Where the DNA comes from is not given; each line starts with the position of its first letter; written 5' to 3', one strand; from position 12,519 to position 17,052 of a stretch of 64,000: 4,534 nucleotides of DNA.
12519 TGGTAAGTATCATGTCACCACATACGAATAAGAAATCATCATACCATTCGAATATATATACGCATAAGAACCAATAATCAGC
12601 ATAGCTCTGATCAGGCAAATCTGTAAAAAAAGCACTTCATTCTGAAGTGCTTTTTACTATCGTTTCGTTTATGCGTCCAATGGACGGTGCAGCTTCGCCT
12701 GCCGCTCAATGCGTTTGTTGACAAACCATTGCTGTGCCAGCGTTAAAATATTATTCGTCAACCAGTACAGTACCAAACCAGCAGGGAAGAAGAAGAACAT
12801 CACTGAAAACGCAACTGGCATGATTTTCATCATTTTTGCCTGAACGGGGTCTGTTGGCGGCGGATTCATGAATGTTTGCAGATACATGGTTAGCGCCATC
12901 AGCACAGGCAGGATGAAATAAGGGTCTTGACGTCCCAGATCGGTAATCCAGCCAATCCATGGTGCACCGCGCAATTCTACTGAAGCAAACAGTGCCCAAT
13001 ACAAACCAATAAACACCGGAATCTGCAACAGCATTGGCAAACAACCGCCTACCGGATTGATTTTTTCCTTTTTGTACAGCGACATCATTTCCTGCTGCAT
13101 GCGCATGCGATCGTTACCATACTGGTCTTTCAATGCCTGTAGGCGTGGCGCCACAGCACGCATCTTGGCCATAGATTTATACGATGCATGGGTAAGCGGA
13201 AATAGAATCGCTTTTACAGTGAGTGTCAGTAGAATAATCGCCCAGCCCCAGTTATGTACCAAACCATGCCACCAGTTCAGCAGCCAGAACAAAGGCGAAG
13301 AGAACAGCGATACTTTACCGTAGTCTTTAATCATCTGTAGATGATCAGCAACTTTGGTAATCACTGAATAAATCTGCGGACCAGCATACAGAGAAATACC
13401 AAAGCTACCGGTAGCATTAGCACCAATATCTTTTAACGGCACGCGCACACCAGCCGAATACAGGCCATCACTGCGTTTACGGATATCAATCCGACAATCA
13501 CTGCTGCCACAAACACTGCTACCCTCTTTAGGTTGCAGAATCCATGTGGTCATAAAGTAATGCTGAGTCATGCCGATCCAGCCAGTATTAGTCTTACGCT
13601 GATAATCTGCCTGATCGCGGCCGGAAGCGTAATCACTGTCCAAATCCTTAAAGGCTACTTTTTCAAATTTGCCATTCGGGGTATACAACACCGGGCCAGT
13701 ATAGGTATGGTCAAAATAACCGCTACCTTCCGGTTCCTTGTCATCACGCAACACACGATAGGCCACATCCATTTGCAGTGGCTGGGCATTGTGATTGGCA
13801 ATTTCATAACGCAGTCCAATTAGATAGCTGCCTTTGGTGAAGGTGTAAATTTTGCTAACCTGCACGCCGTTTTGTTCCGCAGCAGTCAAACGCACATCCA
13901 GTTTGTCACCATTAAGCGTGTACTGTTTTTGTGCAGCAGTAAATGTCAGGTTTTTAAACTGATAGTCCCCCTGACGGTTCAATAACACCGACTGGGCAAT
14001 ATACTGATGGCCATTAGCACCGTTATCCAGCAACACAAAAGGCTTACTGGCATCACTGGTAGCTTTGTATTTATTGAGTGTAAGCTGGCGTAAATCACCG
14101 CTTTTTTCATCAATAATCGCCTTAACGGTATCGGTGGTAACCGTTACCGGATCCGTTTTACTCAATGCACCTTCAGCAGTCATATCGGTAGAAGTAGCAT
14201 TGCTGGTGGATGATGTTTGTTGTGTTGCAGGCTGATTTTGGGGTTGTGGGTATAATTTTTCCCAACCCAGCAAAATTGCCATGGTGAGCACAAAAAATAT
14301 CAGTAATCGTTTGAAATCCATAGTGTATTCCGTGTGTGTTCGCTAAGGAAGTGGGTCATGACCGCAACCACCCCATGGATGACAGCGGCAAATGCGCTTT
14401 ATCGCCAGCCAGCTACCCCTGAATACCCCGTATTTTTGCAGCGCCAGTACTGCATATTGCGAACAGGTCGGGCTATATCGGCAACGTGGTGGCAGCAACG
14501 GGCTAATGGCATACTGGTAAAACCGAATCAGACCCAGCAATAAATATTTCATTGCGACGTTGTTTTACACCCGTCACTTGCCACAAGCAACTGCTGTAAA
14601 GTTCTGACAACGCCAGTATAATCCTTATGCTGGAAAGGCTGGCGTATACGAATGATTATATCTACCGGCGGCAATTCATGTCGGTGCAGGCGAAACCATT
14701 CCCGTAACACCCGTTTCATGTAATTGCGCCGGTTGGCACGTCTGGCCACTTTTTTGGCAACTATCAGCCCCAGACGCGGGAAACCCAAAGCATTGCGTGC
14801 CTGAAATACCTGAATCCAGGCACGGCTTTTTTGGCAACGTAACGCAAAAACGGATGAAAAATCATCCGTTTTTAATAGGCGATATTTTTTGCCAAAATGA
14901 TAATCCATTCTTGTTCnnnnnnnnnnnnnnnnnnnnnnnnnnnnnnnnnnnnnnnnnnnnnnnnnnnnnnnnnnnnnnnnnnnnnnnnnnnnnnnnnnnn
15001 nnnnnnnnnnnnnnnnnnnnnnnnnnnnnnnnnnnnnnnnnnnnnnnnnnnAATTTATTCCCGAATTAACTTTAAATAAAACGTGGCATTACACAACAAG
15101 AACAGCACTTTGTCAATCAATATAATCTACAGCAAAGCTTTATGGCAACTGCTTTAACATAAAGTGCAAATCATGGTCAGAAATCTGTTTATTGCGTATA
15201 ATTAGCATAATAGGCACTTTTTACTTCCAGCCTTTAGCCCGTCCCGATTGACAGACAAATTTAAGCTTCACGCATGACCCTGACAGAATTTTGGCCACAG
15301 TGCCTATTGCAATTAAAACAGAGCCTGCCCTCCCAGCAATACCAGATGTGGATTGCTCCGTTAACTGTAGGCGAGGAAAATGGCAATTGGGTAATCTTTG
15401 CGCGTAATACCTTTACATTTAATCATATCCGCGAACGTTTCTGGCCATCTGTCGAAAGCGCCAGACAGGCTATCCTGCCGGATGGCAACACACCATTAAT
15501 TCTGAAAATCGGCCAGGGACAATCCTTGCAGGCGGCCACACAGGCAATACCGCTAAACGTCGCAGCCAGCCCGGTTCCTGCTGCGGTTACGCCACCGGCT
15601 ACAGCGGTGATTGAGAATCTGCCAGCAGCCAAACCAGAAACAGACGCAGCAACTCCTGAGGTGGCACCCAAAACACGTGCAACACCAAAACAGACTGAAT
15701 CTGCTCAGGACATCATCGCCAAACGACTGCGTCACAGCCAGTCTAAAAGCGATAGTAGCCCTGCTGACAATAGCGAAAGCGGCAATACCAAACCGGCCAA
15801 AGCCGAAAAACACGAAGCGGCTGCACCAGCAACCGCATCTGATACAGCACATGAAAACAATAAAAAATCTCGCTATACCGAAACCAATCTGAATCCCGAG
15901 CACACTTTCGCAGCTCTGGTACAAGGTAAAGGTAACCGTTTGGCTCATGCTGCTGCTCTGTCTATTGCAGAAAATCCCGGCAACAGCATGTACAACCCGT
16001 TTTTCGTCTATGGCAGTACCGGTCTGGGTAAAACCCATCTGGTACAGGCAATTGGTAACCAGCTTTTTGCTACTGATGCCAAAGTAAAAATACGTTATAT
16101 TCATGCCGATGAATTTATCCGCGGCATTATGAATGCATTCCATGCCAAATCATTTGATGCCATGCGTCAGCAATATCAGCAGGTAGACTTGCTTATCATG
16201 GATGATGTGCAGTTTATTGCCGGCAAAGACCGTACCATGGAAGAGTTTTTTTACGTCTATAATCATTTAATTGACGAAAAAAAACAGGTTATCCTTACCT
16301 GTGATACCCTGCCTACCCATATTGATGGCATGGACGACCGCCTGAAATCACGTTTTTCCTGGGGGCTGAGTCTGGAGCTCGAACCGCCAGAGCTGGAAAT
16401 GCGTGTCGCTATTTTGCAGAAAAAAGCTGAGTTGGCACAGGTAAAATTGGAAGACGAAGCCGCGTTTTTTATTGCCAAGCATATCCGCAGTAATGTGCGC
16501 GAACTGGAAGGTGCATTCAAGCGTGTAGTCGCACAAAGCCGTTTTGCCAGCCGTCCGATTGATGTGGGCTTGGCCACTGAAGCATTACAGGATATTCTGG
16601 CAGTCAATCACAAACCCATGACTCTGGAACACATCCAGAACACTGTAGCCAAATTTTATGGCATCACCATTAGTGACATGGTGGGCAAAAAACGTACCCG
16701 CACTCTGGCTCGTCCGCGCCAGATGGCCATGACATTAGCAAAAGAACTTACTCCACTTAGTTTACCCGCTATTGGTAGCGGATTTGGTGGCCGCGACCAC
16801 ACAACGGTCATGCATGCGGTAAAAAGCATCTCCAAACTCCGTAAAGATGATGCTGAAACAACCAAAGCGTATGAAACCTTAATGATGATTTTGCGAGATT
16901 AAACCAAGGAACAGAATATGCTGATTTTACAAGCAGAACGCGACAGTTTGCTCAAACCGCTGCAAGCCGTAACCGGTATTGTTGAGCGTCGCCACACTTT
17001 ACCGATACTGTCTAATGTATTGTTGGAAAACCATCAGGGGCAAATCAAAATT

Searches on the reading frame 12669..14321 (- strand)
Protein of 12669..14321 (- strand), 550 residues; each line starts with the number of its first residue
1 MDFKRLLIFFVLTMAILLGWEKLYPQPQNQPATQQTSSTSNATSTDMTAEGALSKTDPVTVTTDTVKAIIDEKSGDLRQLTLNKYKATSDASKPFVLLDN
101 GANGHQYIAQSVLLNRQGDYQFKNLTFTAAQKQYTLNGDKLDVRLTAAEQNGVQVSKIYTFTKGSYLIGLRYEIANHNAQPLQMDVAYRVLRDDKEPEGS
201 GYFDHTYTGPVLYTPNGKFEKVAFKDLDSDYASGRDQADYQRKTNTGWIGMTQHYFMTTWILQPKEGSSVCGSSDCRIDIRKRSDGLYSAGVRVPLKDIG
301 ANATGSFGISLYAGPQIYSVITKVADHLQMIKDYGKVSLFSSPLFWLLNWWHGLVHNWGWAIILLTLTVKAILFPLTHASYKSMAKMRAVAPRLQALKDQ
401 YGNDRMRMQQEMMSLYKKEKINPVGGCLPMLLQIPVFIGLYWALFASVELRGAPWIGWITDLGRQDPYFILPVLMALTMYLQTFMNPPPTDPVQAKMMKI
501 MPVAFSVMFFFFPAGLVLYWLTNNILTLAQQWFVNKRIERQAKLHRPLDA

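Call 70: search_protein_families(library=pfam, proteins=[window:12669-14321:-], max_evalue=0.00001)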
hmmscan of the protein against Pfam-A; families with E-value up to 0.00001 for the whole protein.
window:12669-14321:- (550 aa): 2 families
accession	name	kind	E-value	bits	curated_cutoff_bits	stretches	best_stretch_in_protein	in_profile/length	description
PF14849.12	YidC_periplas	-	1.4e-73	248.7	24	1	59-347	2-283/283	YidC periplasmic domain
PF02096.25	60KD_IMP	-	4.4e-65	219.1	35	1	358-536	1-163/163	60Kd inner membrane protein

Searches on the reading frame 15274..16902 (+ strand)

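Call 70: search_protein_families(library=pfam, proteins=[window:15274-16902:+], max_evalue=0.00001)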
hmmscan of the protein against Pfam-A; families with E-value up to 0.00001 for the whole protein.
window:15274-16902:+ (542 aa): 4 families
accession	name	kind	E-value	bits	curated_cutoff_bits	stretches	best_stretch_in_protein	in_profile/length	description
PF00308.24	Bac_DnaA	-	1.5e-58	198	23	1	206-367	1-161/162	Bacterial DnaA ATPAse domain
PF08299.17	Bac_DnaA_C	-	2.1e-28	98.6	31.5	1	452-519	2-69/69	Bacterial dnaA protein helix-turn-helix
PF11638.13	DnaA_N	-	1.1e-11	44.7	24.6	1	5-63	2-62/65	DnaA N-terminal domain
PF01695.23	IstB_IS21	-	1.7e-09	38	24.1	1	245-344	97-193/238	IstB-like ATP binding protein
